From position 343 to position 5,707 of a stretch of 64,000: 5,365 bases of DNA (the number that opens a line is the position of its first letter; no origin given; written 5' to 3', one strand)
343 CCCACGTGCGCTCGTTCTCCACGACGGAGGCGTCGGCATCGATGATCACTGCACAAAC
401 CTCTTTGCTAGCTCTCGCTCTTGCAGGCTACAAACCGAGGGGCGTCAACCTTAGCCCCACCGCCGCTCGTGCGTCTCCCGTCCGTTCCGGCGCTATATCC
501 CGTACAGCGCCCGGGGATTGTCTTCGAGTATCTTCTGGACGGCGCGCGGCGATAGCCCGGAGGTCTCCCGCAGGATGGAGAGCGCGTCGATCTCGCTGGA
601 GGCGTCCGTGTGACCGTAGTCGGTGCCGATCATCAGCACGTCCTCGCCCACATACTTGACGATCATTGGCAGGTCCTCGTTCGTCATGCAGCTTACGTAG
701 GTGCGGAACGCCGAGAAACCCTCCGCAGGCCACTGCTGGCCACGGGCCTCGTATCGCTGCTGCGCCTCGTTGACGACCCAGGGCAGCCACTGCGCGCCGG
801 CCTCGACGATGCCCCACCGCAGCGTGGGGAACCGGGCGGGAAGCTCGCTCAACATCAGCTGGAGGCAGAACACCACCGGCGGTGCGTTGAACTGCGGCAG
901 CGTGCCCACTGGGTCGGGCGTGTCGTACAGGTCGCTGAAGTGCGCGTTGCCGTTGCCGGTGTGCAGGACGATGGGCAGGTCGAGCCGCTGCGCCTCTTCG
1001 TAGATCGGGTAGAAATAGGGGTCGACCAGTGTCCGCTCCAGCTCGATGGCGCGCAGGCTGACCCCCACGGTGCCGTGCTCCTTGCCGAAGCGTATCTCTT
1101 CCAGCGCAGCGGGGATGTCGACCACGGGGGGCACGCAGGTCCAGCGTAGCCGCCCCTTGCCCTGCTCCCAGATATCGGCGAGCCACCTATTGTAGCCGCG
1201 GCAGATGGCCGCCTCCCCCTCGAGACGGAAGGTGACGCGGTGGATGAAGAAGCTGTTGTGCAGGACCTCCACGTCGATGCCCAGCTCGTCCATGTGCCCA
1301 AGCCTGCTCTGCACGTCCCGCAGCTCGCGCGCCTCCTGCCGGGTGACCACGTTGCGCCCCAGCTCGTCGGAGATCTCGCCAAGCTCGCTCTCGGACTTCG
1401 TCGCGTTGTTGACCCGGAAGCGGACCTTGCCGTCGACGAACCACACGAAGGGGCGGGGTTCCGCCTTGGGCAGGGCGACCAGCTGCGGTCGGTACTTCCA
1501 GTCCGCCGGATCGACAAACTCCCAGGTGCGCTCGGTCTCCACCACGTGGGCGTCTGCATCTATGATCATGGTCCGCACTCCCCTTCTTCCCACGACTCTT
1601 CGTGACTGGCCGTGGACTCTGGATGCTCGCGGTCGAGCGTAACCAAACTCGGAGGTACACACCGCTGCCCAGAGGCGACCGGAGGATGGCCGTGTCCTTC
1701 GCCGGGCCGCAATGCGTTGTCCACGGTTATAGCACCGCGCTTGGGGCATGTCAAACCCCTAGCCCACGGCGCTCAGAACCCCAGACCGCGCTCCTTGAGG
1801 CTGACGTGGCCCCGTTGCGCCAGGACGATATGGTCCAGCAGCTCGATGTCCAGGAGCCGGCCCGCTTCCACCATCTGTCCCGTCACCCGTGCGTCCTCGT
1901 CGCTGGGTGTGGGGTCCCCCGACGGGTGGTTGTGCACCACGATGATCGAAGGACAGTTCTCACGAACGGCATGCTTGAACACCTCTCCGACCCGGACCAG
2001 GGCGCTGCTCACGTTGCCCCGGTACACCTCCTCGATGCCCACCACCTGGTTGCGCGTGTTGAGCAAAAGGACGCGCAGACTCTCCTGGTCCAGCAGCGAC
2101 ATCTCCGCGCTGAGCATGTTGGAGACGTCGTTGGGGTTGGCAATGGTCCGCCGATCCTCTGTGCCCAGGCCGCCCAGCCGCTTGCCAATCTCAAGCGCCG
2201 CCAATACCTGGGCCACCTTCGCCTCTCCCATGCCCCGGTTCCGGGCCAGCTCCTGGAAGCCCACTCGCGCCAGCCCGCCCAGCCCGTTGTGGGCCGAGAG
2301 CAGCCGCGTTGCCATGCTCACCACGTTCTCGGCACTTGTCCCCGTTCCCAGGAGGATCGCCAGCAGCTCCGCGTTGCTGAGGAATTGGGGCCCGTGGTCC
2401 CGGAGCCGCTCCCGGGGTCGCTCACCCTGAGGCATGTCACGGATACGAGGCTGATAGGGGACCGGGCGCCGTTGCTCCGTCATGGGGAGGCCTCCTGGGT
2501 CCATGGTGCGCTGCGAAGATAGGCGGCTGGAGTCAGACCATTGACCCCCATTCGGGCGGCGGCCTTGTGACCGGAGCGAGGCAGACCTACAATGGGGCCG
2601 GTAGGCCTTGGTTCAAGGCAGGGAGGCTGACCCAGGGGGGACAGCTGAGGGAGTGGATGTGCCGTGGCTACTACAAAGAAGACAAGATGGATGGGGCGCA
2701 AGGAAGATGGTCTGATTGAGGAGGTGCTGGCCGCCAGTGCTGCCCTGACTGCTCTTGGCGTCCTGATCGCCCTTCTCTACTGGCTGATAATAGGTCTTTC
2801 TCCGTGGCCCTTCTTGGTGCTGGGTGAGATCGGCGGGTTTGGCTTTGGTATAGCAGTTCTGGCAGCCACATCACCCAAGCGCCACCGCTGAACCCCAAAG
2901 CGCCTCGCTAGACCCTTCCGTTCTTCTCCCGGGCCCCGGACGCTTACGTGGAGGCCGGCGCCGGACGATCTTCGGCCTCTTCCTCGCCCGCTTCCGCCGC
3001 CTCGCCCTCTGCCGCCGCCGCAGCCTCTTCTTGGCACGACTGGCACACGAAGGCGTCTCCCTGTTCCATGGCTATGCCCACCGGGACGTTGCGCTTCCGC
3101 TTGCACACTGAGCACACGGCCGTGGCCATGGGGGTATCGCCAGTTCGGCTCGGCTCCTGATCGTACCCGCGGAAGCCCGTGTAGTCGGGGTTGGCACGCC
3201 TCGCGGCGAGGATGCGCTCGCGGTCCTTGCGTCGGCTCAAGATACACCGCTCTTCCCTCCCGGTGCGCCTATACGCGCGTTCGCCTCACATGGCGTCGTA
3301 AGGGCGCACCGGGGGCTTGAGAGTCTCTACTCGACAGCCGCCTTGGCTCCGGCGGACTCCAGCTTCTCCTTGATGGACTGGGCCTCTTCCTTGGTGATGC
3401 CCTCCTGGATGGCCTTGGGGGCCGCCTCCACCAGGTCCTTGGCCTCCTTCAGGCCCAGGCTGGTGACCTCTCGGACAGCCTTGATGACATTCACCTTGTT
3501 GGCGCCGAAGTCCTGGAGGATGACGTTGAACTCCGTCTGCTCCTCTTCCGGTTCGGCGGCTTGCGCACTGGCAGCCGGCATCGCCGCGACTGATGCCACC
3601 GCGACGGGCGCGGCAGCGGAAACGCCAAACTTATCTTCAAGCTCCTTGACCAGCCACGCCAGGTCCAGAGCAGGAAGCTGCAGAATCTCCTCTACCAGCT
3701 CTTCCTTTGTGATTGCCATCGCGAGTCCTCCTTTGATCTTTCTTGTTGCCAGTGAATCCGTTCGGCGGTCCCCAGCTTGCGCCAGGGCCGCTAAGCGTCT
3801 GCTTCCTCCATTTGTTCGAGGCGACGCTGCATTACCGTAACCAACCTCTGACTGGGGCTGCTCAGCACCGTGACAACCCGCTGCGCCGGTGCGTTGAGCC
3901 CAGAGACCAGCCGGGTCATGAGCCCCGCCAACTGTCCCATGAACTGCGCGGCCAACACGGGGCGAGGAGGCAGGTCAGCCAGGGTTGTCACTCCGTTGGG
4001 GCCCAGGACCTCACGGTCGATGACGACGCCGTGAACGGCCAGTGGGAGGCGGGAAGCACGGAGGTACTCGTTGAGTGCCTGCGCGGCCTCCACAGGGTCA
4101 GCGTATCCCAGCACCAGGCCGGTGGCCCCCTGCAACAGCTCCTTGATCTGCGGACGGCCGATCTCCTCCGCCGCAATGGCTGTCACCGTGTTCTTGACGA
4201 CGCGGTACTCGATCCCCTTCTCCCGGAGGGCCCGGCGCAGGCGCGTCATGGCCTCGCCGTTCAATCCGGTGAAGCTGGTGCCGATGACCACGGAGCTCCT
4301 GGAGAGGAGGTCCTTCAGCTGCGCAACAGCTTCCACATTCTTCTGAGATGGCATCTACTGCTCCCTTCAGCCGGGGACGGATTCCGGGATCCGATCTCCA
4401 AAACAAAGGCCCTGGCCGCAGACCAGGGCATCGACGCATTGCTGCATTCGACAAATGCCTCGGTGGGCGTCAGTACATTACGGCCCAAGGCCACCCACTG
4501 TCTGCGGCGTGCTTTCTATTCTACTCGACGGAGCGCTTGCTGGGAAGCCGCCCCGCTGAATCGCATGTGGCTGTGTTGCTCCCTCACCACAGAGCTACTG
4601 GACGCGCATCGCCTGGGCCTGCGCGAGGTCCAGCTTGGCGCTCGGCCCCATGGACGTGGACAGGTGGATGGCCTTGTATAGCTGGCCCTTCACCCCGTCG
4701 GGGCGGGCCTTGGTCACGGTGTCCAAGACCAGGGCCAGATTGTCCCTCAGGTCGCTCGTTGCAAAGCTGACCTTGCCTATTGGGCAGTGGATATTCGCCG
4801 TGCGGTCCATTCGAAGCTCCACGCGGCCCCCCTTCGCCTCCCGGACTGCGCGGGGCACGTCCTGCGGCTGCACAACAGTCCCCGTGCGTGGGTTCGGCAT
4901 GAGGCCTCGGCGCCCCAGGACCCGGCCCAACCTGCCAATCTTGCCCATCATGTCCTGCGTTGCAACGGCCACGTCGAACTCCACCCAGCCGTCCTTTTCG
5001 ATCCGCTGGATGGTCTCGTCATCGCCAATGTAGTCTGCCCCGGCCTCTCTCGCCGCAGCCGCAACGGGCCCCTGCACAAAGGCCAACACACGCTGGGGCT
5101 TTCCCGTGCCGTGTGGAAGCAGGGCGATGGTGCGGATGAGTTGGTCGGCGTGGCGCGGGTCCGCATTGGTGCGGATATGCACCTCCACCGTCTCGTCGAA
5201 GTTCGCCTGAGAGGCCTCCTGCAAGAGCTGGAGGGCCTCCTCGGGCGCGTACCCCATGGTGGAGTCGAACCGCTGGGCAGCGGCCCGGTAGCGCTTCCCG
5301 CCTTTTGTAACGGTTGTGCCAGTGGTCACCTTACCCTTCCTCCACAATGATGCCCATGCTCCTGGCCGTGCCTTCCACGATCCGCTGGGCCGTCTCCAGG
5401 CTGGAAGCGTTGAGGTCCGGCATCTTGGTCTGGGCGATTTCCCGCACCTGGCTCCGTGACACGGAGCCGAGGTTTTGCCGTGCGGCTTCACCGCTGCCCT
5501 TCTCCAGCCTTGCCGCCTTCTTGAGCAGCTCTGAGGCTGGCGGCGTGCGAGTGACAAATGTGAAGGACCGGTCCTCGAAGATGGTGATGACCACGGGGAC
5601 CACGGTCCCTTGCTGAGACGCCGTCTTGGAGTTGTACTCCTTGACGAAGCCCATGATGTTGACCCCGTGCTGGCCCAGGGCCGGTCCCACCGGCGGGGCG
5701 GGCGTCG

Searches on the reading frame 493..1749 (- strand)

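Call 44: search_protein_families(library=pfam, proteins=[window:493-1749:-], max_evalue=0.00001)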
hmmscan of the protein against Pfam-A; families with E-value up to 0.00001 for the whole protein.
window:493-1749:- (418 aa): 1 family
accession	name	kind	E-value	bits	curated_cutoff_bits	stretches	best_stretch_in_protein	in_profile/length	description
PF04909.20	Amidohydro_2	-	7.6e-23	82.1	26.4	1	63-418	1-289/289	Amidohydrolase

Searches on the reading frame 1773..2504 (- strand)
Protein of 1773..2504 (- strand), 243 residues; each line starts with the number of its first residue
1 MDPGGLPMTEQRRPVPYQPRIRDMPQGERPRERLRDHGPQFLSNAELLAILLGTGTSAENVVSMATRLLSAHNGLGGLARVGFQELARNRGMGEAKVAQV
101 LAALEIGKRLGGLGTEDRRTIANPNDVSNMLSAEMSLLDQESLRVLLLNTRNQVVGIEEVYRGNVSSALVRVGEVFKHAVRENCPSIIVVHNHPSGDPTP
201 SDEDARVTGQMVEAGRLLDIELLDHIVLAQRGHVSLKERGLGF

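Call 44: search_protein_families(library=pfam, proteins=[window:1773-2504:-], max_evalue=0.00001)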
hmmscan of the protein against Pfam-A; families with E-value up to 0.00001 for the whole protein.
window:1773-2504:- (243 aa): 2 families
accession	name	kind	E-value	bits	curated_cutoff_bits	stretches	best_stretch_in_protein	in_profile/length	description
PF04002.20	RadC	-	1.8e-39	134.8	22.1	1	121-241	1-121/121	RadC-like JAB domain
PF20582.4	UPF0758_N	-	3.7e-26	91.4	27.1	1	21-98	1-77/77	UPF0758 N-terminal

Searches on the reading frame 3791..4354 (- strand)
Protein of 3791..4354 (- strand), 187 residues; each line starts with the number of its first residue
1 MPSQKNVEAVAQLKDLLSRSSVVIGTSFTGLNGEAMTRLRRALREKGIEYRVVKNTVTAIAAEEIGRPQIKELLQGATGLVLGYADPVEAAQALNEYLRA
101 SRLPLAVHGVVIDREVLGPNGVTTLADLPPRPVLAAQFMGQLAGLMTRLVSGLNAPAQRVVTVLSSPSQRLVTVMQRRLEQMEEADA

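Call 44: search_protein_families(library=pfam, proteins=[window:3791-4354:-], max_evalue=0.00001)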
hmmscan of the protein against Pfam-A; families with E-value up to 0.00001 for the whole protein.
window:3791-4354:- (187 aa): 1 family
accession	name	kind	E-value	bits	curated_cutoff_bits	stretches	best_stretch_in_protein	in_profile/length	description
PF00466.25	Ribosomal_L10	-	9e-23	80.7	22.8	1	2-97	2-98/100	Ribosomal protein L10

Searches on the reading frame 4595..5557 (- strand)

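Call 44: search_protein_families(library=pfam, proteins=[window:4595-5557:-], max_evalue=0.00001)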
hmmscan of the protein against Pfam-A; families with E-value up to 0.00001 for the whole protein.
window:4595-5557:- (320 aa): 1 family
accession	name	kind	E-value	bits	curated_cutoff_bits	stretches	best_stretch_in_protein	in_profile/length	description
PF00687.26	Ribosomal_L1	-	1.2e-57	195.1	32.2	1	112-305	1-198/198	Ribosomal protein L1p/L10e family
